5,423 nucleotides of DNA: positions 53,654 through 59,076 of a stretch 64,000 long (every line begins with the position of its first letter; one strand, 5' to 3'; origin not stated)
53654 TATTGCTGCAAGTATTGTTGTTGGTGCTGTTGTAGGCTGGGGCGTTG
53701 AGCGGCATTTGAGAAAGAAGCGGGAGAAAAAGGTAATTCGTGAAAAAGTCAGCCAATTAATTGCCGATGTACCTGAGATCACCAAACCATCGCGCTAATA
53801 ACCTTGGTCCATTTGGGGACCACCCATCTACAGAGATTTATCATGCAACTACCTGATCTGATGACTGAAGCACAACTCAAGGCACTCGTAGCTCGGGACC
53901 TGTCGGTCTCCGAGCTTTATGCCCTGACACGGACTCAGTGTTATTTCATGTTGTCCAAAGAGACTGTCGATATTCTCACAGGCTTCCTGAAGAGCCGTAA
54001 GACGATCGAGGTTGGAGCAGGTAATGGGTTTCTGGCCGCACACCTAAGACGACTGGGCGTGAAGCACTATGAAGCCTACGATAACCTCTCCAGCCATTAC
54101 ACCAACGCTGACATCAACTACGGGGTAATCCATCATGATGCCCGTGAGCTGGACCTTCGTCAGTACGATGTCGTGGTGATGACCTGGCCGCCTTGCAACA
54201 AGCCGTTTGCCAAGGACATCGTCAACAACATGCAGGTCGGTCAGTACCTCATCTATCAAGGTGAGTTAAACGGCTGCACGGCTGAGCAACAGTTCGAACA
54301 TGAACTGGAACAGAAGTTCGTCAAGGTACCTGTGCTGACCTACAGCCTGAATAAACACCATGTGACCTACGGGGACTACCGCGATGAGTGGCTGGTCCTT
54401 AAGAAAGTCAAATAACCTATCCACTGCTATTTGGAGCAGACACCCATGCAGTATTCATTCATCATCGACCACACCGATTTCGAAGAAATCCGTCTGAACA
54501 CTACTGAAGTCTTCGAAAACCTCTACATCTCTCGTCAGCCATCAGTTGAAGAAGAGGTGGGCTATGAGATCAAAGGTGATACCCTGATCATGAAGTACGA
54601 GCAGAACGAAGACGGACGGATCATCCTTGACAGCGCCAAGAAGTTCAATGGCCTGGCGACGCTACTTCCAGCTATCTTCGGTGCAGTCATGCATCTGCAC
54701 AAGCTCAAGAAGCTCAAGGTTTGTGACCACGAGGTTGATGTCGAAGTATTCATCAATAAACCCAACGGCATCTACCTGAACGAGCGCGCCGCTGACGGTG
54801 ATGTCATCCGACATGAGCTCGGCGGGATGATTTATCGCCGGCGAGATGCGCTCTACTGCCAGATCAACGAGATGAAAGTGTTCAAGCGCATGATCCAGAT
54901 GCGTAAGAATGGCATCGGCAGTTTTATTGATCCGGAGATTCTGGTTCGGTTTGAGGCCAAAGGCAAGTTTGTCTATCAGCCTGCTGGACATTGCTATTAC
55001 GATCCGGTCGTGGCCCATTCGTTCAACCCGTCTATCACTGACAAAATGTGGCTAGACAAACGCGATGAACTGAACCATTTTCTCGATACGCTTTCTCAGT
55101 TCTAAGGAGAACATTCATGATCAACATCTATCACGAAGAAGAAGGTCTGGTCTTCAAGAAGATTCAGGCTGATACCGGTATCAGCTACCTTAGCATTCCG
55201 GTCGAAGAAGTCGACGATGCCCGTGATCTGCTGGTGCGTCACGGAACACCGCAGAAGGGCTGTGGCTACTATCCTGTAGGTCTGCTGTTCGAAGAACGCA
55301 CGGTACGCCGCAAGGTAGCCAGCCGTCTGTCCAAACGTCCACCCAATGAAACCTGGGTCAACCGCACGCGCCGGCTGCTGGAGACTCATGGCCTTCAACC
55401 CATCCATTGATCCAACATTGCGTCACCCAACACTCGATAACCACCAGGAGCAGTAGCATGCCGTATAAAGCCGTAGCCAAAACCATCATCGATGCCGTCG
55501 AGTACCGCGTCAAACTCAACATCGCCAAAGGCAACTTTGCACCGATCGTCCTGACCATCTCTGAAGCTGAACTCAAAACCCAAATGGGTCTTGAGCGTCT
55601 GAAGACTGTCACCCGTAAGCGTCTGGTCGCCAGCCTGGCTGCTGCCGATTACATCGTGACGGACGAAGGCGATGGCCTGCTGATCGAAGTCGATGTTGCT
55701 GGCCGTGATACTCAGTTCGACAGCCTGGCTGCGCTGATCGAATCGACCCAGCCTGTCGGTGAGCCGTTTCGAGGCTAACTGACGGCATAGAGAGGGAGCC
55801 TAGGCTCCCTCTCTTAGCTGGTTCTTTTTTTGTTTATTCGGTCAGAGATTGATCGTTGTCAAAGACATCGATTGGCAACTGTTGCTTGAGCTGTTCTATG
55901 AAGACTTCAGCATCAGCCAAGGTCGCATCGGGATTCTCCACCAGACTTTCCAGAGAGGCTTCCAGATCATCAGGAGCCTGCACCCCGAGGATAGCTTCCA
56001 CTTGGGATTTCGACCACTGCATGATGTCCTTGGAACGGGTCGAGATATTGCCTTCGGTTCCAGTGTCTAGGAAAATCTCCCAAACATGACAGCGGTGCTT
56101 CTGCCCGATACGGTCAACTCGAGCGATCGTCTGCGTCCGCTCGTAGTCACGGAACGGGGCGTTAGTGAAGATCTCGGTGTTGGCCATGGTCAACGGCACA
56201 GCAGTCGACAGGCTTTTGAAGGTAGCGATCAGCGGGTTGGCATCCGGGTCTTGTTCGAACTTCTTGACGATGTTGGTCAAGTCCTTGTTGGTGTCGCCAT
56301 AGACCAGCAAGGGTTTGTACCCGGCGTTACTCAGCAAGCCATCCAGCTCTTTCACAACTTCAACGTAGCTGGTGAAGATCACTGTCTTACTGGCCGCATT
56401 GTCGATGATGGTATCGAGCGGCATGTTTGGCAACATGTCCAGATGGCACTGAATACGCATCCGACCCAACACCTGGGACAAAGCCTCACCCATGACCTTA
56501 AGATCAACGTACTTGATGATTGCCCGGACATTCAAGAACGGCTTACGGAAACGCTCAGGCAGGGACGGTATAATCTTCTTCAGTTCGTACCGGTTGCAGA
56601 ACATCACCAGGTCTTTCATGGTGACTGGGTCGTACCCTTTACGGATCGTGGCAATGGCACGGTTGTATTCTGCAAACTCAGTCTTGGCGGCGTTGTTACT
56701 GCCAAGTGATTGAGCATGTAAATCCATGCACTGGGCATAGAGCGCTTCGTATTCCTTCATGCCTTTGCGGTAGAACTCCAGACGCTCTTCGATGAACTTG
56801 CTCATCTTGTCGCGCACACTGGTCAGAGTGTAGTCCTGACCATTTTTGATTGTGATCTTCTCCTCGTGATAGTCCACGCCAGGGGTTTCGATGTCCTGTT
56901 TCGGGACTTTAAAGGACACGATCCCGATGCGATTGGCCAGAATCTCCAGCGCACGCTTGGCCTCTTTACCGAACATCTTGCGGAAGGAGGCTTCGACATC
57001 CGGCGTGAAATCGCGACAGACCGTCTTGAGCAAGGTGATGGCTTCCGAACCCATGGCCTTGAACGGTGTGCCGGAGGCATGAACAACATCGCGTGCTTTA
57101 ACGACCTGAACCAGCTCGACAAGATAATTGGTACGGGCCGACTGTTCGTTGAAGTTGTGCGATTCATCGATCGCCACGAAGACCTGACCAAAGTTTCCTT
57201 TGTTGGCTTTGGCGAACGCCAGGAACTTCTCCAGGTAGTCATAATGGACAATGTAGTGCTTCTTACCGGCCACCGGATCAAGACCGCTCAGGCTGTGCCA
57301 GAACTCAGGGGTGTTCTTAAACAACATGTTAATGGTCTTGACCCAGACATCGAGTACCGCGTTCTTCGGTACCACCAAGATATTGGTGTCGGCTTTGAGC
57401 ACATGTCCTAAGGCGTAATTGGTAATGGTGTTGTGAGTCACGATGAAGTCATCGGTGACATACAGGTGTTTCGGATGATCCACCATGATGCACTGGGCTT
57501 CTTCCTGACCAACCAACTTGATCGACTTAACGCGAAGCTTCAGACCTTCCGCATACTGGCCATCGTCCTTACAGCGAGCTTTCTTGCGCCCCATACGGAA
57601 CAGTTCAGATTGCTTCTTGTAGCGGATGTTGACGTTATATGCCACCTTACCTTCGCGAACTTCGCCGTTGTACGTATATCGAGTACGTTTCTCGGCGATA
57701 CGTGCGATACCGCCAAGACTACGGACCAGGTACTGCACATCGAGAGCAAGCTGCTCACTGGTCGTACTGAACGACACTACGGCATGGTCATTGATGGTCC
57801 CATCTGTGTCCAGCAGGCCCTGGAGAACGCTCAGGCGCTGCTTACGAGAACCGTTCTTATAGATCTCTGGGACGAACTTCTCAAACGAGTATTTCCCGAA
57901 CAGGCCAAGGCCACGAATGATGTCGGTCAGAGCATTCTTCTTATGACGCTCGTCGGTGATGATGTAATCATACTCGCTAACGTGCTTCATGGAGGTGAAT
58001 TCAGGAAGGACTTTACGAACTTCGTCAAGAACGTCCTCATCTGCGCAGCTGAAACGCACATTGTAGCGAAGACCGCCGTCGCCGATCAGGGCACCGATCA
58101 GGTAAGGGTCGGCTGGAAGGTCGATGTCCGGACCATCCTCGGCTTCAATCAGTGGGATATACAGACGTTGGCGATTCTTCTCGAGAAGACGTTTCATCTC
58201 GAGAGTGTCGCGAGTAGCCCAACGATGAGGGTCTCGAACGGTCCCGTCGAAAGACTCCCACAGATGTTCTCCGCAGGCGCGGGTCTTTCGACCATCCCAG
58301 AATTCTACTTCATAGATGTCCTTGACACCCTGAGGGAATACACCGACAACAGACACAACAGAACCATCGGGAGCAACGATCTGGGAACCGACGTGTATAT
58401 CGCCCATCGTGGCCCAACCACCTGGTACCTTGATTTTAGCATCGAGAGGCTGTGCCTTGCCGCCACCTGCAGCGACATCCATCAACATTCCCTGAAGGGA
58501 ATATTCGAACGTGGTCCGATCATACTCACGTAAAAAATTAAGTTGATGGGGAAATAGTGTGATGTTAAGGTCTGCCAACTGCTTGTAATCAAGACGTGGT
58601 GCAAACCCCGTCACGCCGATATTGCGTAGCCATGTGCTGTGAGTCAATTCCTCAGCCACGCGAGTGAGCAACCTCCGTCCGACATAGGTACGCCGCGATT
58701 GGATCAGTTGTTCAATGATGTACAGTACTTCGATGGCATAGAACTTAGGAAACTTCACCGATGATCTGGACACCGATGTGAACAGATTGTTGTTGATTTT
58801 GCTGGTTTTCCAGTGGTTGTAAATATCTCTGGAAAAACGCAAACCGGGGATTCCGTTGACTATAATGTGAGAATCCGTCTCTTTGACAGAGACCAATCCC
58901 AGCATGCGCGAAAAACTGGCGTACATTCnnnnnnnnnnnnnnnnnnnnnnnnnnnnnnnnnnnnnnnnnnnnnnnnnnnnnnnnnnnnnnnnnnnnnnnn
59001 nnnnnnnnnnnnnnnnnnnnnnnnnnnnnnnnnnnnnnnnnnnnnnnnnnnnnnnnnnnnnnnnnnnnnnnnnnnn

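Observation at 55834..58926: SNF2-type helicase whose P-loop is split by a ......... intein with the class 3 (WCT) signature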

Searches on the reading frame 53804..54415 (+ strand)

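Call 54: search_protein_families(library=phrogs, proteins=[window:53804-54415:+], max_evalue=0.001)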
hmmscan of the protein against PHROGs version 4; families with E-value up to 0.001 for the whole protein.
window:53804-54415:+ (203 aa): 1 family
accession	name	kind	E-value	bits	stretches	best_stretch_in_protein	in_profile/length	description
phrog_19090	-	unknown function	2e-07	32.1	1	54-173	51-169/191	-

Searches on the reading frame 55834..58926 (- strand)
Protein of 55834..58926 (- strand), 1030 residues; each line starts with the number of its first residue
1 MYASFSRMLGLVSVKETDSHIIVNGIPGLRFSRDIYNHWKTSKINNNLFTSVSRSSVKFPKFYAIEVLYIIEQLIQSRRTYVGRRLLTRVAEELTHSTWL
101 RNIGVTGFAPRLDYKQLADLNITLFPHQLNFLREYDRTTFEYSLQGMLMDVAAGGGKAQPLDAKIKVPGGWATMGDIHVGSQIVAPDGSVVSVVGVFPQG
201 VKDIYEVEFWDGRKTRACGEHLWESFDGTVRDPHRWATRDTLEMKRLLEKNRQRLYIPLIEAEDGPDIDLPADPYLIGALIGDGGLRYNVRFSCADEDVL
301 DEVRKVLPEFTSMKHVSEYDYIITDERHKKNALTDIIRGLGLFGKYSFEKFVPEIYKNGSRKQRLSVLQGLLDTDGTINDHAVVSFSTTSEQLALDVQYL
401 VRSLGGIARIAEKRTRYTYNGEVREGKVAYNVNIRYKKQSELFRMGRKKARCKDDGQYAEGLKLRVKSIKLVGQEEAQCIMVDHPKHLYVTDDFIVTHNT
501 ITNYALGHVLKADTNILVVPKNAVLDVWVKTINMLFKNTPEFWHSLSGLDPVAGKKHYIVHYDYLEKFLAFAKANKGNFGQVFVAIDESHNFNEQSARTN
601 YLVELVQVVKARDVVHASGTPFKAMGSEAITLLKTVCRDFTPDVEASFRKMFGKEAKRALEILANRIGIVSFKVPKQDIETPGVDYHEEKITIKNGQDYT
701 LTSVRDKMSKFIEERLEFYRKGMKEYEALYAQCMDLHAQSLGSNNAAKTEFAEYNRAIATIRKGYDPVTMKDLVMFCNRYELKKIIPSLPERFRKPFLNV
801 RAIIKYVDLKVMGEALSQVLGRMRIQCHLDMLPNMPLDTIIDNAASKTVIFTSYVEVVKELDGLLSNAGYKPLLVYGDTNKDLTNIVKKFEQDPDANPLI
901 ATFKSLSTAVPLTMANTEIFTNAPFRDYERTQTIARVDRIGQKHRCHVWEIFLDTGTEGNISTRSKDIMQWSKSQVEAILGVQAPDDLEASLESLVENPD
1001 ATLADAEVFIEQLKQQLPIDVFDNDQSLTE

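Call 4: search_protein_families(library=pfam, proteins=[window:55834-58926:-], max_evalue=1)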
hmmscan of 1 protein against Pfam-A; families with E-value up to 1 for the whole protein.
window:55834-58926:- (1030 aa): 5 families
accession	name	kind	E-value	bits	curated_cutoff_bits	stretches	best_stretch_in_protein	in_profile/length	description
PF14528.11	LAGLIDADG_3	-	1.4e-11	44.9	22.5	1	364-419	3-64/82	LAGLIDADG-like domain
PF00271.37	Helicase_C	-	2.3e-05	25.1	23.5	1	842-941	12-110/110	Helicase conserved C-terminal domain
PF04851.21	ResIII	-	0.0007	20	22.5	1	514-621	55-162/164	Type III restriction enzyme, res subunit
PF05203.21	Hom_end_hint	-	0.22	11.9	32.1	1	174-211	18-54/228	Hom_end-associated Hint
PF07926.17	TPR_MLP1_2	-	0.38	11.2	36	1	709-764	24-79/129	TPR/MLP1/MLP2-like protein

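Call 5: search_protein_families(library=ncbifam, proteins=[window:55834-58926:-], max_evalue=1)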
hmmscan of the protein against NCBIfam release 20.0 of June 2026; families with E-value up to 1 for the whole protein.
window:55834-58926:- (1030 aa): 9 families
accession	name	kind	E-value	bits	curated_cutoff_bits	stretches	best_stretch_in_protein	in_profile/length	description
NF005852.0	PRK07773.1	equivalog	2.2e-15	56.1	780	1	192-443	441-690/886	replicative DNA helicase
NF038098.1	GyrA_w_intein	exception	1.2e-06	26.8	1850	1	277-415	243-391/1232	intein-containing DNA gyrase subunit A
NF058637.1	helic_SCO1167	equivalog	2.3e-06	26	1200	1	829-982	765-912/932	SCO1167/SCO6262 family helicase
NF007072.0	PRK09519.1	equivalog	4.2e-06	25.4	1024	1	192-405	295-507/790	intein-containing recombinase RecA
NF006207.0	PRK08332.1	equivalog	0.0002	18.7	2400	1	265-416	432-537/1684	vitamin B12-dependent ribonucleotide reductase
NF038317.1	DISARM_DrmD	equivalog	0.0064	14.8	610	1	843-966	504-634/1021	DISARM system SNF2-like helicase DrmD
NF050064.1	BlResRespRegCbrR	equivalog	0.0085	15.1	600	1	537-596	244-303/415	bile resistance response regulator CbrR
NF041790.1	anti-phage_ZorD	equivalog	0.024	12.6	1500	1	837-949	914-1033/1035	type I Zorya anti-phage system protein ZorD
TIGR01443.1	intein_Cterm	domain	0.065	13.5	15.6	1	477-500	2-24/24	intein C-terminal splicing region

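Call 60: find_encoding_contigs(protein=window:55834-58926:-, flank=2000, max_places=3)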
Protein window:55834-58926:- (1030 aa): 3 contigs read that carry it; 1 place shown.
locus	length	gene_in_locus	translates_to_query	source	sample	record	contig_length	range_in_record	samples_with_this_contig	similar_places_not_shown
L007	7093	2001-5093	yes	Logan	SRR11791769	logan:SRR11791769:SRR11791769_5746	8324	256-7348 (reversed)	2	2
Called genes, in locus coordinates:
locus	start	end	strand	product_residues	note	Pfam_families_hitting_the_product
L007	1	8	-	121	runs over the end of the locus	PF22751:DUF488-N3a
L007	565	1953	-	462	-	-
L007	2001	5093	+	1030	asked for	PF14528:LAGLIDADG_3, PF00271:Helicase_C (faint)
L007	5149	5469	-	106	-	-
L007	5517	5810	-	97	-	-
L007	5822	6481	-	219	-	-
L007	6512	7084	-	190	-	-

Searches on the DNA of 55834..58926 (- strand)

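Call 7: search_dna_similar(query=window:55834-58926:-, collection=phages, mode=near, max_rows=30)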
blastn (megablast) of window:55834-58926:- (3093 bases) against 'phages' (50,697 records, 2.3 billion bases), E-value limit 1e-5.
Records with a match: 1; places in all: 1; records where one place covers at least 80% of the query: 0.
Best place of each record, by identity: 60-80% 1.
By first word of the organism name: Pseudomonas 1.
By host as written in the record: Pseudomonas aeruginosa 1.
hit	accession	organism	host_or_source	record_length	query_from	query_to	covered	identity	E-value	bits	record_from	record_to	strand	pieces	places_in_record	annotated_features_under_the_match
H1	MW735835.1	Pseudomonas phage pPa_SNUABM_DT01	Pseudomonas aeruginosa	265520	1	2997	64%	76.9%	0e+0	1079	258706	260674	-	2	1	putative ATP-dependent helicase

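Call 8: get_annotated_region(hit=H1, flank=4000)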
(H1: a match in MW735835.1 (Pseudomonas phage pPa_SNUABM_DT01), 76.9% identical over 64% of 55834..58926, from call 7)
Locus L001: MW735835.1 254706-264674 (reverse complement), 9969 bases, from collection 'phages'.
description: Pseudomonas phage pPa_SNUABM_DT01, complete genome.
organism: Pseudomonas phage pPa_SNUABM_DT01 (NCBI taxid 2820398)
taxonomy: Viruses; Duplodnaviria; Heunggongvirae; Uroviricota; Caudoviricetes
host: Pseudomonas aeruginosa; source: sewage water; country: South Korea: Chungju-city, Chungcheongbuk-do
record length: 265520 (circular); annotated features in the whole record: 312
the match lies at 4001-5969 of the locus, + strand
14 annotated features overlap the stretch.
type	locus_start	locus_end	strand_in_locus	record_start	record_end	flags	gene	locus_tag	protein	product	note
CDS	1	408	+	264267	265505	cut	-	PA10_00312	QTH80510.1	hypothetical protein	-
CDS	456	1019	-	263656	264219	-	-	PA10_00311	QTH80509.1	hypothetical protein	-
CDS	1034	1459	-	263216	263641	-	-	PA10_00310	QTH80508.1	hypothetical protein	-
CDS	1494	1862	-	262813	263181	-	-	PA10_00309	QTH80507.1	hypothetical protein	DUF488 domain (PF04343.14) protein; Pfam-A_v33.1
CDS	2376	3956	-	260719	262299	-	-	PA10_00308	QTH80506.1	hypothetical protein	-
CDS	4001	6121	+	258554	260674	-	-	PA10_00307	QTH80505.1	putative ATP-dependent helicase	ATP-dependent helicase HepA (PRK04914); PRK_v6.9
CDS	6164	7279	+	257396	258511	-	-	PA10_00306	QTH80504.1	hypothetical protein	-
CDS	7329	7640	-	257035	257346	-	-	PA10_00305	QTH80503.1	hypothetical protein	-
CDS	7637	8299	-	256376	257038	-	-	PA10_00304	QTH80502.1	hypothetical protein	-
CDS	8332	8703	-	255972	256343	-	-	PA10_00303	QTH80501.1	hypothetical protein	-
CDS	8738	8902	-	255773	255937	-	-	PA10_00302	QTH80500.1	hypothetical protein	-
CDS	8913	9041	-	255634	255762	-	-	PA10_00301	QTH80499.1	hypothetical protein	-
CDS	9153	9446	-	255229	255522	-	-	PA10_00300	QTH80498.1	hypothetical protein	-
CDS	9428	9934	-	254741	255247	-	-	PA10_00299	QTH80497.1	hypothetical protein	-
